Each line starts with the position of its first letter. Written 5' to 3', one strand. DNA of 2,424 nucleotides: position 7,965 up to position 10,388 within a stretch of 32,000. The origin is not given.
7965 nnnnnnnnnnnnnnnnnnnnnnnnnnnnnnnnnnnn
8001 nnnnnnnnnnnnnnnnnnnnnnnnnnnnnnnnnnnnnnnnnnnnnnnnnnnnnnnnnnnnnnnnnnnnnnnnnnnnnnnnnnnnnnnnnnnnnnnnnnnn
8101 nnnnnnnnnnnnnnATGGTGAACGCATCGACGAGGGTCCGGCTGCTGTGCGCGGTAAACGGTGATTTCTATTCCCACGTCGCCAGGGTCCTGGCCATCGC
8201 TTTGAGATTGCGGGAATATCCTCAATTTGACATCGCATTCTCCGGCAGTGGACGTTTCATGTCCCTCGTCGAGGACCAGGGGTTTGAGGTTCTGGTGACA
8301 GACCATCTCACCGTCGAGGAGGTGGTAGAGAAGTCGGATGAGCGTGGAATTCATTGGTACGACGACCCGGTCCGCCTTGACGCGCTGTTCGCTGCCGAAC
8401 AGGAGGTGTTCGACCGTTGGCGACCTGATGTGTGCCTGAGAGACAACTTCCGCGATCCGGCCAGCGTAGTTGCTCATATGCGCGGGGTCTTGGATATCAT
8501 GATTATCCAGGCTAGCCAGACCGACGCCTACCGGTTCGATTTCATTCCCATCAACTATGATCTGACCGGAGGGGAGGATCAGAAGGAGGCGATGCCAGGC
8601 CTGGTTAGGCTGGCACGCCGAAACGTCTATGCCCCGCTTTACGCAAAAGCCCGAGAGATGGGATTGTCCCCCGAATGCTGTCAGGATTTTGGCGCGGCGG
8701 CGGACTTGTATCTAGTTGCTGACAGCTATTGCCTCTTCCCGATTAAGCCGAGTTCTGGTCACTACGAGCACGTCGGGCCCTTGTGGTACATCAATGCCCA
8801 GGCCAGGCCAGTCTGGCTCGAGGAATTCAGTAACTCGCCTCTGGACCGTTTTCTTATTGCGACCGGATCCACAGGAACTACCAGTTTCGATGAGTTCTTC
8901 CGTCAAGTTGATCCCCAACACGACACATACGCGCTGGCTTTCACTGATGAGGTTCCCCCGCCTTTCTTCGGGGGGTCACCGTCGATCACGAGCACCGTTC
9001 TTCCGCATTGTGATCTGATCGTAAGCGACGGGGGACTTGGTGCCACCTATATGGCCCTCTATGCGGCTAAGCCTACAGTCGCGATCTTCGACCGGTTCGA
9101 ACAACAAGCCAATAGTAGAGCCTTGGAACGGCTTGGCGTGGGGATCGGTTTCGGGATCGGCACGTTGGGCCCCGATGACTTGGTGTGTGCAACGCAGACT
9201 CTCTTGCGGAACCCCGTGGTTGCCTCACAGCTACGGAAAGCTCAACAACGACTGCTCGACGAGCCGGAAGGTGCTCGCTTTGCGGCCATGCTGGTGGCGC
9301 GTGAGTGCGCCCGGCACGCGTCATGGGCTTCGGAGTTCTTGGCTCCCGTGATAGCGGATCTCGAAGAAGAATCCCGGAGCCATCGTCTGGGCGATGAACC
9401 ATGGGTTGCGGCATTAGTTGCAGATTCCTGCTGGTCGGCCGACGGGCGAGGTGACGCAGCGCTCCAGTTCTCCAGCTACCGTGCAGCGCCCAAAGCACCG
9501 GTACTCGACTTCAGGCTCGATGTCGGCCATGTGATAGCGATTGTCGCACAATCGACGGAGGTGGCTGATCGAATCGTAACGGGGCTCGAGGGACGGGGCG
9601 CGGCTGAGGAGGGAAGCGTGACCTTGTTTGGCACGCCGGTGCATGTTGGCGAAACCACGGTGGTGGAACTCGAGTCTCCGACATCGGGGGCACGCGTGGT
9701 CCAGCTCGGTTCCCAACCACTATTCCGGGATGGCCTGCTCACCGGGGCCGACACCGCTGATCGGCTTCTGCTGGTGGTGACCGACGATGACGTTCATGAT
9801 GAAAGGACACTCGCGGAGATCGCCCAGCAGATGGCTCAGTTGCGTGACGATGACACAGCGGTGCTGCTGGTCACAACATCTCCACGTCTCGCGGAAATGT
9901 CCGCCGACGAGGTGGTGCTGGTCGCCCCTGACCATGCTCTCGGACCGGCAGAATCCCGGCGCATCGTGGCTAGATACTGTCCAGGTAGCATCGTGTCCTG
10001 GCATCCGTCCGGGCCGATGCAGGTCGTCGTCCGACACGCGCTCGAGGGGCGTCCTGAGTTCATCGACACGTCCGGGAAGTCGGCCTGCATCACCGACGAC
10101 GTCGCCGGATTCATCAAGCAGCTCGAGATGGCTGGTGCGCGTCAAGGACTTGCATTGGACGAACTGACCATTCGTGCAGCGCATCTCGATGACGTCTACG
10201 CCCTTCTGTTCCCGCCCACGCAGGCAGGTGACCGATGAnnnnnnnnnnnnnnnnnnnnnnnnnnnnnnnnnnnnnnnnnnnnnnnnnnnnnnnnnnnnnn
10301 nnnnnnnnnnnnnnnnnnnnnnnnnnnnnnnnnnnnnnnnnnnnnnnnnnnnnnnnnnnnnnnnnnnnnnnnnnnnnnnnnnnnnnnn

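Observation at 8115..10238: Glycosyltransferase fused to a degenerate, permease-less ABC ATPase domain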

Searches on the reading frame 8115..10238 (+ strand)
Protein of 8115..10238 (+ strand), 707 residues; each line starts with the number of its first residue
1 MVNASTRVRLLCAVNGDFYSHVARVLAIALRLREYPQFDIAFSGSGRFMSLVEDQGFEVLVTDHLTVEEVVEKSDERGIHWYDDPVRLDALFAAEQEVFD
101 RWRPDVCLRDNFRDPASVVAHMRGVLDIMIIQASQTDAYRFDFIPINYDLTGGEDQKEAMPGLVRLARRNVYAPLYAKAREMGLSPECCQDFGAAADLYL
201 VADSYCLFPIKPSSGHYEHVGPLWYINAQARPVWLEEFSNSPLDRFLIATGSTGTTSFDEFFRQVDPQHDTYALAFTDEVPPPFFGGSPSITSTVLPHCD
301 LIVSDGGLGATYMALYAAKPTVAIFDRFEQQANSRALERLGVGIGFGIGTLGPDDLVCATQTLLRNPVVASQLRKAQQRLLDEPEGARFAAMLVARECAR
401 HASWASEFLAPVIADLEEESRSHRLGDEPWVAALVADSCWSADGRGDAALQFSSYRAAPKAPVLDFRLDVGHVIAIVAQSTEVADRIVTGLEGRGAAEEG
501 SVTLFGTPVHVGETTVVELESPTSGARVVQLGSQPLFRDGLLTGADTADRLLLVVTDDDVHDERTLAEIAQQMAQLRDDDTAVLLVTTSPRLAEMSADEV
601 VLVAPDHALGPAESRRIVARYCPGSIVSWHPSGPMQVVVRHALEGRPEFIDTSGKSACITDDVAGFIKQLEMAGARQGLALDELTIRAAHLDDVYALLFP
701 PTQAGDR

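Call 6: search_protein_families(library=pfam, proteins=[window:8115-10238:+], max_evalue=1)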
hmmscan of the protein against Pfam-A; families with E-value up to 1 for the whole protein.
window:8115-10238:+ (707 aa): 2 families
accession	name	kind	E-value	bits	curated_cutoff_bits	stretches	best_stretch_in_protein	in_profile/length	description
PF06722.18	EryCIII-like_C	-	2.1e-07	31.5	31.7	1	294-393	43-142/145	Erythromycin biosynthesis protein CIII-like, C-terminal domain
PF13528.12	Glyco_trans_1_3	-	0.017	14.7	25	1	296-353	252-311/322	Glycosyl transferase family 1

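Call 7: search_protein_families(library=ncbifam, proteins=[window:8115-10238:+], max_evalue=1)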
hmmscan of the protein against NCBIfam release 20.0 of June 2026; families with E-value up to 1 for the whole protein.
window:8115-10238:+ (707 aa): 6 families
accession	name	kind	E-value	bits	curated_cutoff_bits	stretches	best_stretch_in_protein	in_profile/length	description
TIGR01426.2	MGT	subfamily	3.5e-10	39.5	260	1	293-397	287-390/393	macrolide family glycosyltransferase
TIGR00661.1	MJ1255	subfamily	4e-09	36.2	195.9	2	296-344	245-295/321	MJ1255/VC2487 family glycosyltransferase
TIGR04516.1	glycosyl_450act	subfamily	5.4e-09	35.6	440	1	294-390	311-407/418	activator-dependent family glycosyltransferase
NF033129.1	macro_glyco_Mgt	subfamily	4.8e-07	29.1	700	1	294-397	289-391/393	macrolide-inactivating glycosyltransferase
NF000362.1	self_GT_OleI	exception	0.0019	17.5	700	1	295-393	318-415/424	OleI family self-immunity macrolide glycosyltransferase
NF041548.1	PssE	equivalog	0.043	13.8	120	1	293-324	53-84/146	PssE/Cps14G family polysaccharide biosynthesis glycosyltransferase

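Call 9: search_solved_structures(query=window:8115-10238:+, max_evalue=10, show_alignments=3)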
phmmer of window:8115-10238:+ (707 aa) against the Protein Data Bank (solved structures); distinct sequences matched with E-value up to 10: 26.
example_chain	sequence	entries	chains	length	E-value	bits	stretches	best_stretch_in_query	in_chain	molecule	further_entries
6j31_A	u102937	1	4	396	7.4e-07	31.1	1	294-397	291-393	kcn28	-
6j32_A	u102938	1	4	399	7.6e-07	31.1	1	294-397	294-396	Kcn28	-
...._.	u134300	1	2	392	9.3e-05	24.2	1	292-392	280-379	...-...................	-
4m83_A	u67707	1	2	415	0.0001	24.1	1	294-402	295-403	Oleandomycin glycosyltransferase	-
4m60_A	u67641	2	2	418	0.0001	24.1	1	294-402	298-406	Oleandomycin glycosyltransferase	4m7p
2iyf_A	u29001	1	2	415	0.0001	24.1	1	294-402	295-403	OLEANDOMYCIN GLYCOSYLTRANSFERASE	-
6kqx_A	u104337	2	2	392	0.00012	23.8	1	292-392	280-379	Uncharacterized UDP-glucosyltransferase YjiC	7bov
6kqw_A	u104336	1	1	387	0.00014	23.6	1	292-391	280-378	Uncharacterized UDP-glucosyltransferase YjiC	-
7xx4_A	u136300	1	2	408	0.00026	22.7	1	295-401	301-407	Oleandomycin glycosyltransferase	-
2iya_A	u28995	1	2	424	0.001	20.8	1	175-393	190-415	OLEANDOMYCIN GLYCOSYLTRANSFERASE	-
3iaa_A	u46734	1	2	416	0.002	19.8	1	294-377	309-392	CalG2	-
3rsc_A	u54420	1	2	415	0.0021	19.7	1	294-377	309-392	CalG2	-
3otg_A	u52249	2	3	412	0.0024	19.5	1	293-367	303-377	CalG1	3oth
6pnt_A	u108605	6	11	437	0.0027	19.4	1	294-380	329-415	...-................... 202A2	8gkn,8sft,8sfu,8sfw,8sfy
7lvy_A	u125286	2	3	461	0.0029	19.3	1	279-376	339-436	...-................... 203A2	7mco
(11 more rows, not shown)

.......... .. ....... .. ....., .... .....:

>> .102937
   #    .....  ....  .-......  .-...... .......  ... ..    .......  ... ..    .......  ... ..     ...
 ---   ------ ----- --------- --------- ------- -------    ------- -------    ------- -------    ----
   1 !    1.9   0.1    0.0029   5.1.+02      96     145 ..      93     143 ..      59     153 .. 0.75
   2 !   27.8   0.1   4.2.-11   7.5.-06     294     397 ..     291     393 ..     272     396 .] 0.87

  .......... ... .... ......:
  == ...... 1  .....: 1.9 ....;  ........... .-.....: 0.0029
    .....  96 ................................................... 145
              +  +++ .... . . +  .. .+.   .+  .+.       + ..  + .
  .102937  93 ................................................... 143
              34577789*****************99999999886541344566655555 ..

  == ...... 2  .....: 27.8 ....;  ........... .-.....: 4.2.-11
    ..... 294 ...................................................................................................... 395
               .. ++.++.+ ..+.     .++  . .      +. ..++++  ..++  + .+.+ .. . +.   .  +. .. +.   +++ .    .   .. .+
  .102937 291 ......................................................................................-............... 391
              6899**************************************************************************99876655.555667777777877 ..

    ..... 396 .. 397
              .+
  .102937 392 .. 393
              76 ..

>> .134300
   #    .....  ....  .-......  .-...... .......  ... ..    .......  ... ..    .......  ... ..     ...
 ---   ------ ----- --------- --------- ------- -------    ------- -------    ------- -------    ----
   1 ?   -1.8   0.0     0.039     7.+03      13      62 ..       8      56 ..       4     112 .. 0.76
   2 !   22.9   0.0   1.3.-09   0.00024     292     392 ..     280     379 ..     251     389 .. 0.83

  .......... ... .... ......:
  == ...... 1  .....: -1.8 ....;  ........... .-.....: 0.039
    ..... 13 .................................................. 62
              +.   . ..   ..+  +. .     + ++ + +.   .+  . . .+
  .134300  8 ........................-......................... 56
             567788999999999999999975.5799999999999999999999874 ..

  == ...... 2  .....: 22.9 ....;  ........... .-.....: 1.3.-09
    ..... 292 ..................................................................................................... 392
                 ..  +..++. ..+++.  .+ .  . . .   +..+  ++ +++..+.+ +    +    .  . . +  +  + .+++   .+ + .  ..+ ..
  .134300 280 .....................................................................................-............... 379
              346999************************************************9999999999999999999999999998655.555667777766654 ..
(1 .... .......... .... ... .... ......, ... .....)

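Call 10: find_homologous_proteins(query=window:8115-10238:+, max_evalue=0.001)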
Query window:8115-10238:+ (707 aa): 3 proteins with E <= 0.001 among 8000 candidates.
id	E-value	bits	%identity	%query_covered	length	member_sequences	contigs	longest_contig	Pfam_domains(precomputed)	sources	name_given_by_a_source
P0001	0.0e+0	1604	100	100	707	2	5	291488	PF06722.19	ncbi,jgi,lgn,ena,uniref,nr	ncbi:Hypothetical protein PROPJV5_1532 [Propionibacterium ruminifibrarum]|uniref:Uncharacterized pro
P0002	3.4e-154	533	45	84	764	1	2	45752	PF00005.34,PF06722.19,PF13304.13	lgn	-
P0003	1.1e-153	531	40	98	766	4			PF04101.23,PF00005.34,PF06722.19,PF13304.13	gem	-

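Call 14: find_encoding_contigs(protein=P0002, flank=10000, max_places=4)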
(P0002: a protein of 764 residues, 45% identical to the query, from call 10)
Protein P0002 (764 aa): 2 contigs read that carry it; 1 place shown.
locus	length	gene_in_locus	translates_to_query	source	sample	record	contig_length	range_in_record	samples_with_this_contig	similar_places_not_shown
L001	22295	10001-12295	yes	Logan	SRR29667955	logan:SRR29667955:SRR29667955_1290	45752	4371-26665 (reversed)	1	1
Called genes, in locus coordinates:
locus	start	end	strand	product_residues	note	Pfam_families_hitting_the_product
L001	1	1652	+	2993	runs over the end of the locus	PF08659:KR, PF00550:PP-binding, PF00109:ketoacyl-synt, PF02801:Ketoacyl-synt_C, PF16197:KAsynt_C_assoc, PF22336:RhiE-like_linker, PF22621:CurL-like_PKS_C, PF00550:PP-binding, +11 more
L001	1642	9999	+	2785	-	PF00109:ketoacyl-synt, PF02801:Ketoacyl-synt_C, PF16197:KAsynt_C_assoc, PF14765:PS-DH, PF00106:adh_short, PF08659:KR, PF13561:adh_short_C2, PF00550:PP-binding, +12 more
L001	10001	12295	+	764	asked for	PF06722:EryCIII-like_C, PF00005:ABC_tran, PF13304:AAA_21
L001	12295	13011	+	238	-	PF01061:ABC2_membrane, PF12698:ABC2_membrane_3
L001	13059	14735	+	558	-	PF00501:AMP-binding, PF13193:AMP-binding_C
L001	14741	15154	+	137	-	-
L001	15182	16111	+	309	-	PF02525:Flavodoxin_2, PF03358:FMN_red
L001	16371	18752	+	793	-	PF00698:Acyl_transf_1, PF03060:NMO, PF21607:FabD_helical_ins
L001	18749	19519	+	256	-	PF00005:ABC_tran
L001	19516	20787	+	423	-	PF12704:MacB_PCD, PF02687:FtsX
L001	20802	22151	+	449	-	PF12704:MacB_PCD, PF02687:FtsX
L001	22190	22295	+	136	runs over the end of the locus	-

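Call 15: find_encoding_contigs(protein=P0003, flank=10000, max_places=4)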
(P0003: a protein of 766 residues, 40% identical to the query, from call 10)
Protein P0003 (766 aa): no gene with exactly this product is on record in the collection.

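Call 16: find_encoding_contigs(protein=P0001, flank=10000, max_places=6)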
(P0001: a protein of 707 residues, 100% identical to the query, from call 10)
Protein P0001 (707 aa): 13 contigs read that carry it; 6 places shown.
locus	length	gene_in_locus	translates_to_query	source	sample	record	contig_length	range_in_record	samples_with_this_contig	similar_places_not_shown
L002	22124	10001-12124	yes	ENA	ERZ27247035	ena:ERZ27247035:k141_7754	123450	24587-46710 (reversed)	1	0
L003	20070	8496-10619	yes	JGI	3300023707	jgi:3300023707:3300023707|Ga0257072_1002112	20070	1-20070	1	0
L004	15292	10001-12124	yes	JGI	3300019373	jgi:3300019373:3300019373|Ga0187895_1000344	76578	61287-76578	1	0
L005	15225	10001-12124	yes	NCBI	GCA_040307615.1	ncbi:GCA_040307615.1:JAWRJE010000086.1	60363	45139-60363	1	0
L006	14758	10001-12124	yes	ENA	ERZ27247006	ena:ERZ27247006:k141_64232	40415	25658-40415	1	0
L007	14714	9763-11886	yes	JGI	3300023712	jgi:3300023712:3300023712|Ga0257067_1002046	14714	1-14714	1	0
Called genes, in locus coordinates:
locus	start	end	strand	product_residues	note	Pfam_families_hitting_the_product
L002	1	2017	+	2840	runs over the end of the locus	PF08659:KR, PF00550:PP-binding, PF00109:ketoacyl-synt, PF02801:Ketoacyl-synt_C, PF16197:KAsynt_C_assoc, PF22336:RhiE-like_linker, PF00550:PP-binding, PF00109:ketoacyl-synt, +13 more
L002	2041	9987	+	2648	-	PF00109:ketoacyl-synt, PF02801:Ketoacyl-synt_C, PF16197:KAsynt_C_assoc, PF14765:PS-DH, PF01370:Epimerase, PF08659:KR, PF00550:PP-binding, PF00109:ketoacyl-synt, +10 more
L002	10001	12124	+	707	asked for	PF06722:EryCIII-like_C (weak)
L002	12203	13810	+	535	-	PF00501:AMP-binding, PF13193:AMP-binding_C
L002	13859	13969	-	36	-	-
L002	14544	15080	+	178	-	-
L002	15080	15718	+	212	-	PF03819:MazG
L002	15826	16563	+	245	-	-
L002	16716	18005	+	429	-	PF03952:Enolase_N, PF00113:Enolase_C, PF13378:MR_MLE_C (weak), PF07476:MAAL_C (weak)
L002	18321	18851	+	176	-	PF04977:DivIC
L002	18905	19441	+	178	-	PF04417:DUF501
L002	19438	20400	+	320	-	PF02541:Ppx-GppA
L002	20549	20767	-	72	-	PF00903:Glyoxalase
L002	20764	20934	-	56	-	PF00903:Glyoxalase (weak)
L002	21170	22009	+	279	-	PF12811:BaxI_1, PF01027:Bax1-I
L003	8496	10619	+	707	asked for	PF06722:EryCIII-like_C (weak)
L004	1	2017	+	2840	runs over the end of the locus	PF08659:KR, PF00550:PP-binding, PF00109:ketoacyl-synt, PF02801:Ketoacyl-synt_C, PF16197:KAsynt_C_assoc, PF22336:RhiE-like_linker, PF00550:PP-binding, PF00109:ketoacyl-synt, +13 more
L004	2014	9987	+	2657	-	PF00109:ketoacyl-synt, PF02801:Ketoacyl-synt_C, PF16197:KAsynt_C_assoc, PF14765:PS-DH, PF01370:Epimerase, PF08659:KR, PF00550:PP-binding, PF00109:ketoacyl-synt, +10 more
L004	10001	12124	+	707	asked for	PF06722:EryCIII-like_C (weak)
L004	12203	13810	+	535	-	PF00501:AMP-binding, PF13193:AMP-binding_C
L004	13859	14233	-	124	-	-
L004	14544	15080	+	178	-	-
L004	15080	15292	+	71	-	?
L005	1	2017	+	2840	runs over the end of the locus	PF08659:KR, PF00550:PP-binding, PF00109:ketoacyl-synt, PF02801:Ketoacyl-synt_C, PF16197:KAsynt_C_assoc, PF22336:RhiE-like_linker, PF00550:PP-binding, PF00109:ketoacyl-synt, +13 more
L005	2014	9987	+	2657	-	PF00109:ketoacyl-synt, PF02801:Ketoacyl-synt_C, PF16197:KAsynt_C_assoc, PF14765:PS-DH, PF01370:Epimerase, PF08659:KR, PF00550:PP-binding, PF00109:ketoacyl-synt, +10 more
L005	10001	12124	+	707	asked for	PF06722:EryCIII-like_C (weak)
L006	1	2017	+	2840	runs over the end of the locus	PF08659:KR, PF00550:PP-binding, PF00109:ketoacyl-synt, PF02801:Ketoacyl-synt_C, PF16197:KAsynt_C_assoc, PF22336:RhiE-like_linker, PF00550:PP-binding, PF00109:ketoacyl-synt, +13 more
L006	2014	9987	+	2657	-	PF00109:ketoacyl-synt, PF02801:Ketoacyl-synt_C, PF16197:KAsynt_C_assoc, PF14765:PS-DH, PF01370:Epimerase, PF08659:KR, PF00550:PP-binding, PF00109:ketoacyl-synt, +10 more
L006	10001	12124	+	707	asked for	PF06722:EryCIII-like_C (weak)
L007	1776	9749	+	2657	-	PF00109:ketoacyl-synt, PF02801:Ketoacyl-synt_C, PF16197:KAsynt_C_assoc, PF14765:PS-DH, PF01370:Epimerase, PF08659:KR, PF00550:PP-binding, PF00109:ketoacyl-synt, +10 more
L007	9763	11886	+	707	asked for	PF06722:EryCIII-like_C (weak)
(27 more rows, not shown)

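Call 29: search_protein_representatives(alignment_id=A1)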
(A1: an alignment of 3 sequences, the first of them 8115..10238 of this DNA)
Query: 3 sequences, 765 profile positions. Proteins with E-value up to 0.001 (for the whole library): 486305; up to 1e-10: 155077; up to 1e-30: 6921. The best 150 are listed.
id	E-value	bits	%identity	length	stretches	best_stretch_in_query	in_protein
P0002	0.0e+00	1525.0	-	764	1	1-765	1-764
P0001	0.0e+00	1244.3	-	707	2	2-503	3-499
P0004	2.9e-185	634.1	-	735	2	8-381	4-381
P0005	2.2e-112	393.1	-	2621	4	476-698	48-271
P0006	1.0e-82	295.1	-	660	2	460-762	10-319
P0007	1.1e-82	294.9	-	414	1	1-395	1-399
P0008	1.0e-75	271.9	-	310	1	461-763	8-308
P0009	6.1e-75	269.4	-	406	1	10-380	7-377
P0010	1.8e-72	261.2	-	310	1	460-763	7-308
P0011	1.3e-71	258.4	-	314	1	459-763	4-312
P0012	1.5e-71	258.2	-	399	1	9-392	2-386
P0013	4.3e-71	256.6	-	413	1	7-395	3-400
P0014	4.4e-70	253.3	-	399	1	10-388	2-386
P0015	1.4e-69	251.6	-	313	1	463-763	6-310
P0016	3.1e-69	250.5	-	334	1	463-763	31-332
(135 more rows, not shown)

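Call 35: find_encoding_contigs(protein=P0004, flank=10000, max_places=4)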
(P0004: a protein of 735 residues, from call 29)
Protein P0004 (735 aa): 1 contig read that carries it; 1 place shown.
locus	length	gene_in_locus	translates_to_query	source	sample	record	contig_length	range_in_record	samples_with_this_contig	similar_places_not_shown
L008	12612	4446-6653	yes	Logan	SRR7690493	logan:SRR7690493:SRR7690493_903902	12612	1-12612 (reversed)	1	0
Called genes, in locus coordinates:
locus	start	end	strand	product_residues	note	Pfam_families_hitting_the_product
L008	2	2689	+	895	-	?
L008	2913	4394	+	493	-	PF23297:ACP_SdgA_C, PF00550:PP-binding, PF00561:Abhydrolase_1, PF12146:Hydrolase_4 (faint), PF12697:Abhydrolase_6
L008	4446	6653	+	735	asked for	PF00201:UDPGT (weak), PF04101:Glyco_tran_28_C, PF06722:EryCIII-like_C, PF02463:SMC_N (faint), PF00005:ABC_tran, PF13304:AAA_21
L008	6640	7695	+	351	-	PF12698:ABC2_membrane_3, PF01061:ABC2_membrane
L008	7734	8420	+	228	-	PF02463:SMC_N (faint), PF00005:ABC_tran, PF13304:AAA_21 (faint)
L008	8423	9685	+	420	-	PF12704:MacB_PCD, PF02687:FtsX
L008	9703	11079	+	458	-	PF02687:FtsX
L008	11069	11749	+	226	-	PF00753:Lactamase_B, PF12706:Lactamase_B_2 (weak)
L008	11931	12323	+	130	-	-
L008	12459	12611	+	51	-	?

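Call 36: find_homologous_proteins(query=L001:16371-18752:+, max_evalue=1e-30)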
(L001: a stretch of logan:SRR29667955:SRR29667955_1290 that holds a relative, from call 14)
Query L001:16371-18752:+ (793 aa): 2584 proteins with E <= 1e-30 among 8000 candidates; the best 120 are listed.
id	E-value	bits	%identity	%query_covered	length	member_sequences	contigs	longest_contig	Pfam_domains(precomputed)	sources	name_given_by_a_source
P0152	0.0e+0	1764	100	100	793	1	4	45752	PF21607.3,PF03060.22,PF00698.27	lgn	-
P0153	0.0e+0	1228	71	100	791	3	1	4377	PF21607.3,PF03060.22,PF00698.27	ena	-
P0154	0.0e+0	1219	70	100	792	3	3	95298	PF21607.3,PF03060.22,PF00698.27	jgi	-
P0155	0.0e+0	1191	71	96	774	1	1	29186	PF21607.3,PF03060.22,PF00698.27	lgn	-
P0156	0.0e+0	1025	62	96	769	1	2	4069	PF21607.3,PF03060.22,PF00698.27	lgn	-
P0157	1.6e-289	980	60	95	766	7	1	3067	PF21607.3,PF03060.22,PF00698.27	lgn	-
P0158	1.2e-253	862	48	96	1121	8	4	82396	PF21607.3,PF03060.22,PF00698.27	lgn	-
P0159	3.4e-253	860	48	96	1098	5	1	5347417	PF21607.3,PF03060.22,PF00698.27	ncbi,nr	ncbi:ACP S-malonyltransferase [Brevibacillus halotolerans]|nr:ACP S-malonyltransferase [Brevibacillu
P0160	1.0e-252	859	48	96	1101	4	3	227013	PF21607.3,PF03060.22,PF00698.27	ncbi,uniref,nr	ncbi:ACP S-malonyltransferase [Brevibacillus laterosporus]|uniref:[acyl-carrier-protein] S-malonyltr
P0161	4.3e-249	847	49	96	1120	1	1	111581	PF21607.3,PF03060.22,PF00698.27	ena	-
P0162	1.5e-247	842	49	95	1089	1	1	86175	PF21607.3,PF03060.22,PF00698.27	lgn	-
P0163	1.1e-245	835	49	95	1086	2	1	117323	PF21607.3,PF03060.22,PF00698.27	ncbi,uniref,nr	ncbi:ACP S-malonyltransferase [Paenibacillus caseinilyticus]|uniref:ACP S-malonyltransferase n=1 Tax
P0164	1.2e-245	835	46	97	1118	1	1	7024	PF21607.3,PF03060.22,PF00698.27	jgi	jgi:trans-AT polyketide synthase/acyltransferase/oxidoreductase domain-containing protein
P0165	2.1e-245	835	48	97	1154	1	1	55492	PF21607.3,PF03060.22,PF00698.27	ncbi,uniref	ncbi:ACP S-malonyltransferase [Dactylosporangium sp. NPDC049525]|uniref:ACP S-malonyltransferase n=1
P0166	4.4e-245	834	47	96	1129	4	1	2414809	PF21607.3,PF03060.22,PF00698.27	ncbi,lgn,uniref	ncbi:ACP S-malonyltransferase [Paenibacillus sp. UMB4589-SE434]|uniref:ACP S-malonyltransferase n=1 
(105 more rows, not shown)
